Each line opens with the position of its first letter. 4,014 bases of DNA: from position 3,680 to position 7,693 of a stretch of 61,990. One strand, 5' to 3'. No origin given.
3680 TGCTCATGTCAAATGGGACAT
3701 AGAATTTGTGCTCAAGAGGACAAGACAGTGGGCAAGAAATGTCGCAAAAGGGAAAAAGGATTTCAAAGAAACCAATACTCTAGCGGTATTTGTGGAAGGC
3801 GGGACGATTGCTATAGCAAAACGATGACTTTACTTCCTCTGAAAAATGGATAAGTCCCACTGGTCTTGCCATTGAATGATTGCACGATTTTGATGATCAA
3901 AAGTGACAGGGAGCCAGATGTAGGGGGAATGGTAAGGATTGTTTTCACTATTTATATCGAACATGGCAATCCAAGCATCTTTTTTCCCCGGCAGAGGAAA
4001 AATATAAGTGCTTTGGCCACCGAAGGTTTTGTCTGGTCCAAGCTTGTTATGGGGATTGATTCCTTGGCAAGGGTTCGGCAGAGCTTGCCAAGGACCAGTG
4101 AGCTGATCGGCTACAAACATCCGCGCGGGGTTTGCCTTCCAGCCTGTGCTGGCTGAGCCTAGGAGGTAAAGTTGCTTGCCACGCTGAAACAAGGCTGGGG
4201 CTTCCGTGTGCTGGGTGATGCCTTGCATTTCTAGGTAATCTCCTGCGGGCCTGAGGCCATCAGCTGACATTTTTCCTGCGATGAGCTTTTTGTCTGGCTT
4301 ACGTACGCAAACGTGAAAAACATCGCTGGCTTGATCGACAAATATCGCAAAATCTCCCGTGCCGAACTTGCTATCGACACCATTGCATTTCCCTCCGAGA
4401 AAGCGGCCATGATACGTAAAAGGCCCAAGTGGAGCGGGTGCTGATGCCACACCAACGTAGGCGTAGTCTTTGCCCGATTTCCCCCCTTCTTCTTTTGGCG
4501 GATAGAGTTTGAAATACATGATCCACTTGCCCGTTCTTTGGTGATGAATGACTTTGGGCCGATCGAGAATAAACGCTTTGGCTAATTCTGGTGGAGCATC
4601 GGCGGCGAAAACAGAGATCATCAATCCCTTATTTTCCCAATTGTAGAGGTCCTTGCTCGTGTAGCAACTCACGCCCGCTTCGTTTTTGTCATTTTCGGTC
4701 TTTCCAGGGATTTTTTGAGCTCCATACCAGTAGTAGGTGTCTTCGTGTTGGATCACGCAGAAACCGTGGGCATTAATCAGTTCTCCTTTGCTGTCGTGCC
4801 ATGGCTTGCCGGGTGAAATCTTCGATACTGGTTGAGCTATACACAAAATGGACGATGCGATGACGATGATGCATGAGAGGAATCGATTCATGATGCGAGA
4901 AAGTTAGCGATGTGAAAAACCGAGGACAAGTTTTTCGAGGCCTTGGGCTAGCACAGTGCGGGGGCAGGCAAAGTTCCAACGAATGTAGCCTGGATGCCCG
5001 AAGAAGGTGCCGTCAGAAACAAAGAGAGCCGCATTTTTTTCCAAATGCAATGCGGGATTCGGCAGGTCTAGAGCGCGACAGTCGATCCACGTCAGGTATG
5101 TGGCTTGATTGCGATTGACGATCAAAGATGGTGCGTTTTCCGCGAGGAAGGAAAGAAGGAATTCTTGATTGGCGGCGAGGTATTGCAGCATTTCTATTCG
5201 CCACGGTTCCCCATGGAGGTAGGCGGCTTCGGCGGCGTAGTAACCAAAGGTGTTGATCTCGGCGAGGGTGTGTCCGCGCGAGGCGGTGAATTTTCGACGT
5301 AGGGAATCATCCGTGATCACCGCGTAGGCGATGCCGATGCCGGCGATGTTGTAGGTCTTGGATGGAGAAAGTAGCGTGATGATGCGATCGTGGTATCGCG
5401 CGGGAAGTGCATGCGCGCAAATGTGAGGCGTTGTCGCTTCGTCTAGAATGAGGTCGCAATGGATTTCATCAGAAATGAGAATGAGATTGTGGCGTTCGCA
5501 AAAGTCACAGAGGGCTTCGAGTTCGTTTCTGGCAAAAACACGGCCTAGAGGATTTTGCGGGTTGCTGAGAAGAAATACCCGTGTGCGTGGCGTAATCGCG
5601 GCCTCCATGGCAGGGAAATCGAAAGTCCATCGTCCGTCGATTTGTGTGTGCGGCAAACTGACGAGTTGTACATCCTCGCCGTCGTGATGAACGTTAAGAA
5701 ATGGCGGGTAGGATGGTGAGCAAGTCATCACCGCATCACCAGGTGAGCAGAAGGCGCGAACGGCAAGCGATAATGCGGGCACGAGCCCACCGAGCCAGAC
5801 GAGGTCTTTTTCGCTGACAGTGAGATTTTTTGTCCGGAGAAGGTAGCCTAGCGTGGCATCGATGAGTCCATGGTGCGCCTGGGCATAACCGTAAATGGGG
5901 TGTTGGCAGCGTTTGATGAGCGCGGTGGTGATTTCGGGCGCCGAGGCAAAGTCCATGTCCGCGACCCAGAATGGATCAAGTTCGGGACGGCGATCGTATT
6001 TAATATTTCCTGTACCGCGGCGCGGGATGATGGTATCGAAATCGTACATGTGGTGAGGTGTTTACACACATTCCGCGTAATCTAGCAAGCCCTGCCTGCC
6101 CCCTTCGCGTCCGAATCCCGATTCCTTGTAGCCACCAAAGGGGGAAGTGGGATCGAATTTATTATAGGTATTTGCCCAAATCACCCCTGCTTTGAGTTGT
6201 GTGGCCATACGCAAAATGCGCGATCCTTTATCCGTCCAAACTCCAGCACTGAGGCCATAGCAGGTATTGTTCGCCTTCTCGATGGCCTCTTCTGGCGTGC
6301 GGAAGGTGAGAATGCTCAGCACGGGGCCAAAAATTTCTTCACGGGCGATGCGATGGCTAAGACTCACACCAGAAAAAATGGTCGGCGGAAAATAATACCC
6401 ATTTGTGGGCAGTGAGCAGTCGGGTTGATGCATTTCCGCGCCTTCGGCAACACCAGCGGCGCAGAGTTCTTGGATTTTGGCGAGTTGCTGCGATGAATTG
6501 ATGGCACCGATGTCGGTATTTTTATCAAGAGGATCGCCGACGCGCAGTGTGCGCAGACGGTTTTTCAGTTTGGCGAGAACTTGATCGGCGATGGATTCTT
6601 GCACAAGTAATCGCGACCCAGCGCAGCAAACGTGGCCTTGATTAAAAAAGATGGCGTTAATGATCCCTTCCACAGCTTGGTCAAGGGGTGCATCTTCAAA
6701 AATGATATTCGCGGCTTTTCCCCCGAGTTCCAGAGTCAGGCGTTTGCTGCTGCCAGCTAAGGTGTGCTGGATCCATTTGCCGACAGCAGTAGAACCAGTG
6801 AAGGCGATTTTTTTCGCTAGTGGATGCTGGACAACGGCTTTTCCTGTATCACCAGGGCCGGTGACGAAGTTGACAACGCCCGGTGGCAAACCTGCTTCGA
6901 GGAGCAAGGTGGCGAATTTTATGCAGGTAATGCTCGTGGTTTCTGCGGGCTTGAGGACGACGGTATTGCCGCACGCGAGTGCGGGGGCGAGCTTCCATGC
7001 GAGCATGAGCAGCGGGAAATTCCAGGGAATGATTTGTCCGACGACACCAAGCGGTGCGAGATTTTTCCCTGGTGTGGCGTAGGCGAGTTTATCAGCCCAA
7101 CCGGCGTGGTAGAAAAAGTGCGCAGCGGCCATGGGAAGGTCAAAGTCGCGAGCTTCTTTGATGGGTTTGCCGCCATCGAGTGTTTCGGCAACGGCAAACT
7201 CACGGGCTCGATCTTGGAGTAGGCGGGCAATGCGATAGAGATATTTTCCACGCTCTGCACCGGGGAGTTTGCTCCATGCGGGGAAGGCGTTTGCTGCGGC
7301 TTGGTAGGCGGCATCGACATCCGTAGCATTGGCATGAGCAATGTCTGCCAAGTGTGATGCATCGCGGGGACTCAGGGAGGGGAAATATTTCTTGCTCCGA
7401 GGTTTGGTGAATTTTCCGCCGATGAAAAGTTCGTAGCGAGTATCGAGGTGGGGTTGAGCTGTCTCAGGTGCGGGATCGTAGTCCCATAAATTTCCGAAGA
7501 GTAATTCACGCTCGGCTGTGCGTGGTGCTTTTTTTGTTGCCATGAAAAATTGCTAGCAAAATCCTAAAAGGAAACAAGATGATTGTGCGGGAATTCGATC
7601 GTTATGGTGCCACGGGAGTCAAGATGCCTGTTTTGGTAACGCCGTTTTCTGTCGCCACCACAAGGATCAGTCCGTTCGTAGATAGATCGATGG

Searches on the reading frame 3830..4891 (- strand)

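Call 11: search_protein_families(library=pfam, proteins=[window:3830-4891:-], max_evalue=0.001)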
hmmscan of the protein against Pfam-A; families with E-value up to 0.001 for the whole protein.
window:3830-4891:- (353 aa): 1 family
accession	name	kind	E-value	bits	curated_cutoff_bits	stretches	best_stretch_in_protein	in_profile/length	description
PF04616.20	Glyco_hydro_43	-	5.2e-13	49.4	32.2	1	46-273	15-226/288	Glycosyl hydrolases family 43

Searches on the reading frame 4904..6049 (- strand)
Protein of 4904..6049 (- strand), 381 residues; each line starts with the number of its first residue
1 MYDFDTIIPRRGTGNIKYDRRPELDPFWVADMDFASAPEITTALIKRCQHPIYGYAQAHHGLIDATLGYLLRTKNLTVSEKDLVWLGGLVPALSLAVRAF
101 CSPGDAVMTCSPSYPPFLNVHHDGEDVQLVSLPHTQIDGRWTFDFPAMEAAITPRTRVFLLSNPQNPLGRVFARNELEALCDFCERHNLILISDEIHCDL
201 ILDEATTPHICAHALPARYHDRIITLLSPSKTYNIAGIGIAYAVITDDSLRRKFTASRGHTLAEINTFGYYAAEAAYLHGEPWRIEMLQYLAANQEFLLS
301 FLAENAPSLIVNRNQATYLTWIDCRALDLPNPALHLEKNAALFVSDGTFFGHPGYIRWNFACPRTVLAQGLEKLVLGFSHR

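Call 11: search_protein_families(library=pfam, proteins=[window:4904-6049:-], max_evalue=0.001)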
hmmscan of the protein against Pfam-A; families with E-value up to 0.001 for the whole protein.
window:4904-6049:- (381 aa): 1 family
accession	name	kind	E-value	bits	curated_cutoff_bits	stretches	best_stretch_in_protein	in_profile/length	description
PF00155.27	Aminotran_1_2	-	2.1e-35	123.1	19.7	1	52-373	37-360/361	Aminotransferase class I and II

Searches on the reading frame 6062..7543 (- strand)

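Call 11: search_protein_families(library=pfam, proteins=[window:6062-7543:-], max_evalue=0.001)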
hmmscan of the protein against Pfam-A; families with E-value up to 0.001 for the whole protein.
window:6062-7543:- (493 aa): 1 family
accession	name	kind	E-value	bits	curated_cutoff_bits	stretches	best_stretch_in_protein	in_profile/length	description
PF00171.27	Aldedh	-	2.5e-161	537.8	23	1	46-491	2-457/461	Aldehyde dehydrogenase family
